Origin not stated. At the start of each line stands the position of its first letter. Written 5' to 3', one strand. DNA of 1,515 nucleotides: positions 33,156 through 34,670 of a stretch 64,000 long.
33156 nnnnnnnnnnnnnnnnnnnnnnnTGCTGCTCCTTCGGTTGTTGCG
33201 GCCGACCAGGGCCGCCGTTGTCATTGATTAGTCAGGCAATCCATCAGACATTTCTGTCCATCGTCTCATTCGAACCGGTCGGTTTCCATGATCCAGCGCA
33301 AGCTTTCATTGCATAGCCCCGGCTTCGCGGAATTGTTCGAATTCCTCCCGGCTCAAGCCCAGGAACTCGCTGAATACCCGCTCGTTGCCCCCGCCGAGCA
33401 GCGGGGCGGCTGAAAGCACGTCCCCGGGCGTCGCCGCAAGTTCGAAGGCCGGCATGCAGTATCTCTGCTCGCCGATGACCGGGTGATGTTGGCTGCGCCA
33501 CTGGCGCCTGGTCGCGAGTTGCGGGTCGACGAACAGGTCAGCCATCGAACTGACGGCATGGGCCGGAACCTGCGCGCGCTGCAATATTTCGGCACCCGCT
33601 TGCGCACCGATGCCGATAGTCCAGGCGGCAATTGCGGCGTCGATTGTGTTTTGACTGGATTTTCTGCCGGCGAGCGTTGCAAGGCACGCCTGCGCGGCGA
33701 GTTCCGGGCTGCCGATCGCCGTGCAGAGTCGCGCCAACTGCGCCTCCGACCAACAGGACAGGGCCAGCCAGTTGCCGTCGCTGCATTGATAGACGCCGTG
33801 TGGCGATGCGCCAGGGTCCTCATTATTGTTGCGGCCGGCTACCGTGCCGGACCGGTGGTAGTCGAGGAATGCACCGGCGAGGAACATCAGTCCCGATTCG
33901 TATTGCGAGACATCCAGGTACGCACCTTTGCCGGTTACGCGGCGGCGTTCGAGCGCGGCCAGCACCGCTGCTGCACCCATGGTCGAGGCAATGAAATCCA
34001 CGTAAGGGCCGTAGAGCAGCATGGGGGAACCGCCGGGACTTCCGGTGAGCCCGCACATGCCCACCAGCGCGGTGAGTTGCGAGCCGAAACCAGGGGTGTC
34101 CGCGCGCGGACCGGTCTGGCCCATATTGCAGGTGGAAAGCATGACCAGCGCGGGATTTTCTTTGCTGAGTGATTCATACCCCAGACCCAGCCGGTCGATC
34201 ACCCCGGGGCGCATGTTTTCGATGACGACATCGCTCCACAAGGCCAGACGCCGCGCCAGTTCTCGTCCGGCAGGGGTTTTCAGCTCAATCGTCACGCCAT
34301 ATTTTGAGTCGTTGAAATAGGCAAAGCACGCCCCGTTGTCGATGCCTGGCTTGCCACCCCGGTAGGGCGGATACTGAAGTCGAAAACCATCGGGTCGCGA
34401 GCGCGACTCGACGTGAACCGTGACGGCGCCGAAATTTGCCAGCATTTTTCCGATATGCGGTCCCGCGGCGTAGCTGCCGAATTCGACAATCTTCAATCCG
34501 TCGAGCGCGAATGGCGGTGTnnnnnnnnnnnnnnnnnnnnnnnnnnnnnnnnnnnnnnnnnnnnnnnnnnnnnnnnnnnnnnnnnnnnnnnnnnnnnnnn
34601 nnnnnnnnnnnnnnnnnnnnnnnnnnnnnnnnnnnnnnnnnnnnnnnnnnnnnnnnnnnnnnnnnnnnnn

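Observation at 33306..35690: Two family III CoA-transferase protomers covalently fused, with an N-terminal half that may lack the catalytic Asp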

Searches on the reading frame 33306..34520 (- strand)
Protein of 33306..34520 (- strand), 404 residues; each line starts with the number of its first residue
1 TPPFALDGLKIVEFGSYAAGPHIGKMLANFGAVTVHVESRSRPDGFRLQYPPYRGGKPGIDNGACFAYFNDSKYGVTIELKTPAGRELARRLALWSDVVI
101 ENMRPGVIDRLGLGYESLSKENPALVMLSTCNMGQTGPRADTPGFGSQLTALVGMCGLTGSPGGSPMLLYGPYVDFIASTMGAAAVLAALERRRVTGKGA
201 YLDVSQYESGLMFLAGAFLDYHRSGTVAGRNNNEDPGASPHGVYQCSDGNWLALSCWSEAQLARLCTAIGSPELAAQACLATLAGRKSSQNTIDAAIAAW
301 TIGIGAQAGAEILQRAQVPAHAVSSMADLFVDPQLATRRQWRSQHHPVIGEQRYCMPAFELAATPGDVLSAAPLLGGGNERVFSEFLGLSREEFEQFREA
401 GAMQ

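Call 62: search_protein_families(library=pfam, proteins=[window:33306-34520:-], max_evalue=0.001)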
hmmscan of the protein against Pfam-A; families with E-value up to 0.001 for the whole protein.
window:33306-34520:- (404 aa): 1 family
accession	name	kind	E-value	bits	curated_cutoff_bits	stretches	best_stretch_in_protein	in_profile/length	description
PF02515.22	CoA_transf_3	-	3.6e-97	326.2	23.3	1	6-377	1-364/366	CoA-transferase family III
